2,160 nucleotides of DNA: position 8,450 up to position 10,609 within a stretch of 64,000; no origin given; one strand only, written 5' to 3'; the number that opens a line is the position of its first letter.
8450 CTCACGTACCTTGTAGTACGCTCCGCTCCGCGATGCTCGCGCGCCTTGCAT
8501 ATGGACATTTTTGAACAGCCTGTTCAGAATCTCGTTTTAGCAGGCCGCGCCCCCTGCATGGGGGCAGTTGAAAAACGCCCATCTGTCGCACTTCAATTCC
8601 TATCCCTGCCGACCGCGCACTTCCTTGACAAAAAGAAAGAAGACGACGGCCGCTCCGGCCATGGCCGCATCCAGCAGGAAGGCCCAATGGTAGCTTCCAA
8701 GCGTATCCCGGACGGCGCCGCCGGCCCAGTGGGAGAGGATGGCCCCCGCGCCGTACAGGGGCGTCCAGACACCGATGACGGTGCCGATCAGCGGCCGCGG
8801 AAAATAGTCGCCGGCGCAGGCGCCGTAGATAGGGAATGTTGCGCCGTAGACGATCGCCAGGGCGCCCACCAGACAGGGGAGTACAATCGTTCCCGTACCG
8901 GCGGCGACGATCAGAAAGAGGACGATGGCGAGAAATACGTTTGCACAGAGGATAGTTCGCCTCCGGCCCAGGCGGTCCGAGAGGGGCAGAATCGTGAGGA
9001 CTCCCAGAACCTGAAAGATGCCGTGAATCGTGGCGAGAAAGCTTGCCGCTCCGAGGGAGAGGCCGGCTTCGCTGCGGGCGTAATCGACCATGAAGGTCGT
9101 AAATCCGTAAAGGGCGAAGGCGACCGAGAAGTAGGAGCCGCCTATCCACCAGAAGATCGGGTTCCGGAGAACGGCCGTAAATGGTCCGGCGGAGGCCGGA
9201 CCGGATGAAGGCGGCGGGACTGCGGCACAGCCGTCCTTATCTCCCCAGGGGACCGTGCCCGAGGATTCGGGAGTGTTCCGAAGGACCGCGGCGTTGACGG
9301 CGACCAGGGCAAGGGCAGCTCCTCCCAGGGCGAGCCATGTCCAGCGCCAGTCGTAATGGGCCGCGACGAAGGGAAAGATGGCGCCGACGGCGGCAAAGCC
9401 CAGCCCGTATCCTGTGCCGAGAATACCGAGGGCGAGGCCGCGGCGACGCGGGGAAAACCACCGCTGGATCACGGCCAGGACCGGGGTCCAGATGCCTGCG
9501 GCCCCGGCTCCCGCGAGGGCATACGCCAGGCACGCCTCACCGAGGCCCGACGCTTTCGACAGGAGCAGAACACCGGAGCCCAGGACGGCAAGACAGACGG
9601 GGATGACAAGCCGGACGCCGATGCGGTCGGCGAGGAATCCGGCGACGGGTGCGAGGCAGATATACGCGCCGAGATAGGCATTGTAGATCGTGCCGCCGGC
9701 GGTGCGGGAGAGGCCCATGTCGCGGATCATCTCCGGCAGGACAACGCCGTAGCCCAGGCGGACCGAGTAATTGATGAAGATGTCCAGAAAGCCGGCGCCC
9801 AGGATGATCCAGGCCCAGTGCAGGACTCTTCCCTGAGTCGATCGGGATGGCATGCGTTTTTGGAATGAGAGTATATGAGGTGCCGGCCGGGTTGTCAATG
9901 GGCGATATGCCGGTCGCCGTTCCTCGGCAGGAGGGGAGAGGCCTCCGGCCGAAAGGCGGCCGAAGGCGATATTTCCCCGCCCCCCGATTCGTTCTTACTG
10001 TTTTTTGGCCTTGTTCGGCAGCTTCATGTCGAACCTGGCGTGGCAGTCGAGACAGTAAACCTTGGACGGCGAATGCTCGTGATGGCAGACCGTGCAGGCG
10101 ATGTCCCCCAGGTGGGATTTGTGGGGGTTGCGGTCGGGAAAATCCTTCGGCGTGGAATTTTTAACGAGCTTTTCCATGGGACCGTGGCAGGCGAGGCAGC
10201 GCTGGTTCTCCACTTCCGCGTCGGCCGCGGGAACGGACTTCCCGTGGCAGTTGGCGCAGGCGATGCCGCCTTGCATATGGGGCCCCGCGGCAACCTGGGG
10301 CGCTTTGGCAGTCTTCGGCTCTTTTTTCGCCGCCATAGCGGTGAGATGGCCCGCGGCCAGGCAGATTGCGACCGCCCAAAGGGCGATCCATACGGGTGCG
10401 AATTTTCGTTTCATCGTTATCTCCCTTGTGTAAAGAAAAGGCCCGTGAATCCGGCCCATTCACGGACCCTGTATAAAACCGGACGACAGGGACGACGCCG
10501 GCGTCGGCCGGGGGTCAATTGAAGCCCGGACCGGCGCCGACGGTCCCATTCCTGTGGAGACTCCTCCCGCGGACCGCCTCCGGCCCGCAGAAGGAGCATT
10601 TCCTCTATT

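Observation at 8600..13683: Split flavocytochrome c reductase operon (Tat flavoprotein + separate tetraheme cytochrome c) with PAS-LuxR regulator and MFS transporter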

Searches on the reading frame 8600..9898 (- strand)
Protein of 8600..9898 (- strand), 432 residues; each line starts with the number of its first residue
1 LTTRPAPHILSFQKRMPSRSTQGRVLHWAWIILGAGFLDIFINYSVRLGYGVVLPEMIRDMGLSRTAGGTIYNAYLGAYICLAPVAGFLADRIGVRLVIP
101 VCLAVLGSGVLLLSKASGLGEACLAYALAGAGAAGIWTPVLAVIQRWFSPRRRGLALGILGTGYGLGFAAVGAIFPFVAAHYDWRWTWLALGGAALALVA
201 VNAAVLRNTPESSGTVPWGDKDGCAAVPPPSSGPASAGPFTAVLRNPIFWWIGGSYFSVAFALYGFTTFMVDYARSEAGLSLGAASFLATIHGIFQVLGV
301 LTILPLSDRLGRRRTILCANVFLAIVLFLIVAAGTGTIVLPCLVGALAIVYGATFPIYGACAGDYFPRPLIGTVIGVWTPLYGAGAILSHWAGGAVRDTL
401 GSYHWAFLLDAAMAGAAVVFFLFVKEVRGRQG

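Call 3: search_protein_families(library=pfam, proteins=[window:8600-9898:-], max_evalue=0.01)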
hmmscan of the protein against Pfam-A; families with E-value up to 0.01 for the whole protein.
window:8600-9898:- (432 aa): 4 families
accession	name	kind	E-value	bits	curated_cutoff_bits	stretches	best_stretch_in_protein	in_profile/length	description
PF07690.21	MFS_1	-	3.8e-50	171.2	33.4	2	40-281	5-235/347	Major Facilitator Superfamily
PF06779.20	MFS_4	-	2.6e-08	34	26.3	1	47-207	9-172/364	Uncharacterised MFS-type transporter YbfB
PF00083.30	Sugar_tr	-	2.4e-05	23.9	22.3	1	242-426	5-193/452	Sugar (and other) transporter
PF12832.13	MFS_1_like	-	2.7e-05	23.8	25.2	1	163-407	137-371/373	MFS_1 like family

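Call 4: search_protein_families(library=ncbifam, proteins=[window:8600-9898:-], max_evalue=0.01)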
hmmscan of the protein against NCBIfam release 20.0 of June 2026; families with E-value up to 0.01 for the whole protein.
window:8600-9898:- (432 aa): 36 families (the best 25 are shown)
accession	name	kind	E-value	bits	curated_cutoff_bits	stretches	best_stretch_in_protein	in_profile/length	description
NF049980.1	SfMCT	equivalog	2.7e-36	125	320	1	30-413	2-378/378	L-lactate MFS transporter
TIGR00893.1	2A0114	subfamily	1.2e-35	123.3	395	1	40-423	3-397/399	D-galactonate transporter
TIGR00881.1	2A0104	subfamily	4.5e-26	91.8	407.75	1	37-406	1-376/379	phosphoglycerate transporter protein PgtP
TIGR00890.1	2A0111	subfamily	1.9e-23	83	374.85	1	30-414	3-371/377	oxalate/formate antiport family MFS transporter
TIGR04259.1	oxa_formateAnti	equivalog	6.6e-21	74.6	335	1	30-424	2-391/405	oxalate/formate MFS antiporter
TIGR00895.1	2A0115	subfamily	2.4e-17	63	418.55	1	27-206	13-192/398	aromatic acid/H+ symport family MFS transporter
TIGR00880.1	2_A_01_02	superfamily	2e-12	47.4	131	2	80-208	12-140/141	multidrug resistance protein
NF038246.1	bile_salt_MFS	equivalog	7.7e-12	44.8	400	1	81-354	56-330/408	conjugated bile salt MFS transporter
NF053517.1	HbztTptrPcaK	equivalog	2.8e-09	36.4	770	1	27-212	15-197/437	4-hydroxybenzoate transporter PcaK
TIGR00712.1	glpT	equivalog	6.7e-09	35.3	632.55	1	4-422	6-432/440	glycerol-3-phosphate transporter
NF008586.0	PRK11551.1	equivalog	2.7e-08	33.2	410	1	50-377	34-348/406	3-(3-hydroxy-phenyl)propionate transporter MhpT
TIGR00711.1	efflux_EmrB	subfamily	1.7e-07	30.4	230.2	1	52-208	23-179/485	DHA2 family efflux MFS transporter permease subunit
TIGR00886.1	2A0108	subfamily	2.4e-07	30.2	311.7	1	35-210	5-192/368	NarK family nitrate/nitrite MFS transporter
NF008661.1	PRK11663.1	subfamily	9.4e-07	28.2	564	1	25-421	24-426/439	MFS transporter family glucose-6-phosphate receptor UhpC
NF009048.0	PRK12382.1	subfamily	1.8e-06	27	364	1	69-207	252-390/392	arabinose transporter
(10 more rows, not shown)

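Call 58: search_solved_structures(query=window:8600-9898:-, max_evalue=0.001)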
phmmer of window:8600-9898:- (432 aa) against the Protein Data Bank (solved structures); distinct sequences matched with E-value up to 0.001: 12.
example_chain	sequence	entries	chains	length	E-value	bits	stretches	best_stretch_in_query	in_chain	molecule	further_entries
6g9x_A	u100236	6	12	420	9.5e-10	41.1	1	51-421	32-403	Major facilitator superfamily MFS_1 | L-lactate transporter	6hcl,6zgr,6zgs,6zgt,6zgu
9xca_B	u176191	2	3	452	1.1e-07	34.2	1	27-431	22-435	Glucose-6-phosphate exchanger SLC37A4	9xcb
9w1n_A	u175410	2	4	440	1.9e-07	33.5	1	28-431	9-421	Glucose-6-phosphate exchanger SLC37A4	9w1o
6e9n_A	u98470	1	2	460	2.4e-07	33.1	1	32-427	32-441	D-galactonate transport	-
6e9o_B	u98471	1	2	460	2.4e-07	33.1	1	32-427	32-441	D-galactonate transport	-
21np_A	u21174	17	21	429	2.5e-07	33.1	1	28-431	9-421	Glucose-6-phosphate exchanger SLC37A4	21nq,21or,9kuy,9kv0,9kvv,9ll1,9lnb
9ll0_A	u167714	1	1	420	2.7e-07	33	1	30-431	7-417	Glucose-6-phosphate exchanger SLC37A4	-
9w1p_A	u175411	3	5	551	5.2e-07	32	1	28-426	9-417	Glucose-6-phosphate exchanger SLC37A4,Soluble cytochrome b562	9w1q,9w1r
8pnl_A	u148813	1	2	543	9.5e-06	27.9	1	26-202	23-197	Putative triacylglyceride transporter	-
8uo8_A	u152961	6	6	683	0.00015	23.9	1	50-187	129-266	Synaptic vesicle glycoprotein 2B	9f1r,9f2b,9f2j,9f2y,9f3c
7y1q_A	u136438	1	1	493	0.00019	23.6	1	28-200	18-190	Monocarboxylate transporter 1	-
9boi_A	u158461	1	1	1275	0.00036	22.7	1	37-263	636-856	mVenus,Maltose/maltodextrin-binding periplasmic protein,Protein spinster homolog 1,Designe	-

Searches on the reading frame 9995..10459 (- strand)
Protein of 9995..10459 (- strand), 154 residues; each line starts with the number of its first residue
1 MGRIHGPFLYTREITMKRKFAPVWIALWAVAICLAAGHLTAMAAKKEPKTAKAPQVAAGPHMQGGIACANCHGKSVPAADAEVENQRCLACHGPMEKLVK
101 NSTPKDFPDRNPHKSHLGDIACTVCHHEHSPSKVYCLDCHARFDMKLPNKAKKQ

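Call 3: search_protein_families(library=pfam, proteins=[window:9995-10459:-], max_evalue=0.01)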
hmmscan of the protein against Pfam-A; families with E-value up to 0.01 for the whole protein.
window:9995-10459:- (154 aa): 4 families
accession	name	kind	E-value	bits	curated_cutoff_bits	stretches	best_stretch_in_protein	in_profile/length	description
PF14537.11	Cytochrom_c3_2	-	2.9e-21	76.1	25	1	61-140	2-78/79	Cytochrome c3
PF14522.11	Cytochrome_C7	-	0.0001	22.5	24.8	2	61-96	8-52/67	Cytochrome c7 and related cytochrome c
PF13435.11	Cytochrome_C554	-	0.00023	22.5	20.8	0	81-126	44-83/84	Cytochrome c554 and c-prime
PF22678.1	Cytochrom_c_NrfB-like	-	0.0051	17.7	27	1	78-131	26-70/89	Cytochrome c-type protein NrfB-like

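Call 4: search_protein_families(library=ncbifam, proteins=[window:9995-10459:-], max_evalue=0.01)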
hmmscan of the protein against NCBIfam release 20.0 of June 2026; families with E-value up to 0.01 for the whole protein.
window:9995-10459:- (154 aa): 4 families
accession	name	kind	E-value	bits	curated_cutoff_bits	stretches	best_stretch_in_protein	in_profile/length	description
NF047727.1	4hemeCytCCctA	equivalog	1.8e-08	34.5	180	1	42-140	14-104/109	tetraheme c-type cytochrome CctA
NF051471.1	cytcCgr1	equivalog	8.1e-06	25.6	340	1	85-142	131-188/204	cytochrome c-type protein Cgr1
TIGR03508.1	decahem_SO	subfamily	0.00019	21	192.2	2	51-130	80-154/258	DmsE family decaheme c-type cytochrome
NF008659.0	PRK11659.1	equivalog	0.0044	16.7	184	0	81-143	106-170/188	cytochrome c nitrite reductase pentaheme subunit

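Call 6: search_solved_structures(query=window:9995-10459:-, show_alignments=2, max_evalue=0.01)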
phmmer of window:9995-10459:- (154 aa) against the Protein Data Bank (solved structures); distinct sequences matched with E-value up to 0.01: 20.
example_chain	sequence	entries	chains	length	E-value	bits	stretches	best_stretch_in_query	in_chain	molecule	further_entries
1qo8_A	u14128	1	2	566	1.9e-13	53.8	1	67-146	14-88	FLAVOCYTOCHROME C3 FUMARATE REDUCTASE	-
1d4c_A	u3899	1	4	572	4.6e-12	49.3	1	53-150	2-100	FLAVOCYTOCHROME C FUMARATE REDUCTASE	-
1d4d_A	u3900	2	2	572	4.6e-12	49.3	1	53-150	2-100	FLAVOCYTOCHROME C FUMARATE REDUCTASE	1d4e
1jry_A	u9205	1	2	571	1.2e-09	41.5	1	67-150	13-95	FLAVOCYTOCHROME C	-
1e39_A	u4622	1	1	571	1.2e-09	41.5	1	67-150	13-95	FUMARATE REDUCTASE FLAVOPROTEIN SUBUNIT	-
2b7r_A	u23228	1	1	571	1.2e-09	41.5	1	67-150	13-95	Fumarate reductase flavoprotein subunit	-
1qjd_A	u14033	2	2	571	1.2e-09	41.5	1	67-150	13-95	FLAVOCYTOCHROME C3 | Fumarate reductase flavoprotein subunit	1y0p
2b7s_A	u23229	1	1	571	1.2e-09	41.5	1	67-150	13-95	Fumarate reductase flavoprotein subunit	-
1jrx_A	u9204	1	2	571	1.2e-09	41.5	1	67-150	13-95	FLAVOCYTOCHROME C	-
1q9i_A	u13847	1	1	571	1.2e-09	41.5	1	67-150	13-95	flavocytochrome c3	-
1m64_A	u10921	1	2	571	1.2e-09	41.5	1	67-150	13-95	flavocytochrome c3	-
1kss_A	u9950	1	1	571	1.2e-09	41.4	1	67-150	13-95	flavocytochrome c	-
1lj1_A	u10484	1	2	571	1.2e-09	41.4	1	67-150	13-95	flavocytochrome c3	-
1ksu_A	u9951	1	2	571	1.2e-09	41.4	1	67-150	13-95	flavocytochrome c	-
1jrz_A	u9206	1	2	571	1.2e-09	41.4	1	67-150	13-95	FLAVOCYTOCHROME C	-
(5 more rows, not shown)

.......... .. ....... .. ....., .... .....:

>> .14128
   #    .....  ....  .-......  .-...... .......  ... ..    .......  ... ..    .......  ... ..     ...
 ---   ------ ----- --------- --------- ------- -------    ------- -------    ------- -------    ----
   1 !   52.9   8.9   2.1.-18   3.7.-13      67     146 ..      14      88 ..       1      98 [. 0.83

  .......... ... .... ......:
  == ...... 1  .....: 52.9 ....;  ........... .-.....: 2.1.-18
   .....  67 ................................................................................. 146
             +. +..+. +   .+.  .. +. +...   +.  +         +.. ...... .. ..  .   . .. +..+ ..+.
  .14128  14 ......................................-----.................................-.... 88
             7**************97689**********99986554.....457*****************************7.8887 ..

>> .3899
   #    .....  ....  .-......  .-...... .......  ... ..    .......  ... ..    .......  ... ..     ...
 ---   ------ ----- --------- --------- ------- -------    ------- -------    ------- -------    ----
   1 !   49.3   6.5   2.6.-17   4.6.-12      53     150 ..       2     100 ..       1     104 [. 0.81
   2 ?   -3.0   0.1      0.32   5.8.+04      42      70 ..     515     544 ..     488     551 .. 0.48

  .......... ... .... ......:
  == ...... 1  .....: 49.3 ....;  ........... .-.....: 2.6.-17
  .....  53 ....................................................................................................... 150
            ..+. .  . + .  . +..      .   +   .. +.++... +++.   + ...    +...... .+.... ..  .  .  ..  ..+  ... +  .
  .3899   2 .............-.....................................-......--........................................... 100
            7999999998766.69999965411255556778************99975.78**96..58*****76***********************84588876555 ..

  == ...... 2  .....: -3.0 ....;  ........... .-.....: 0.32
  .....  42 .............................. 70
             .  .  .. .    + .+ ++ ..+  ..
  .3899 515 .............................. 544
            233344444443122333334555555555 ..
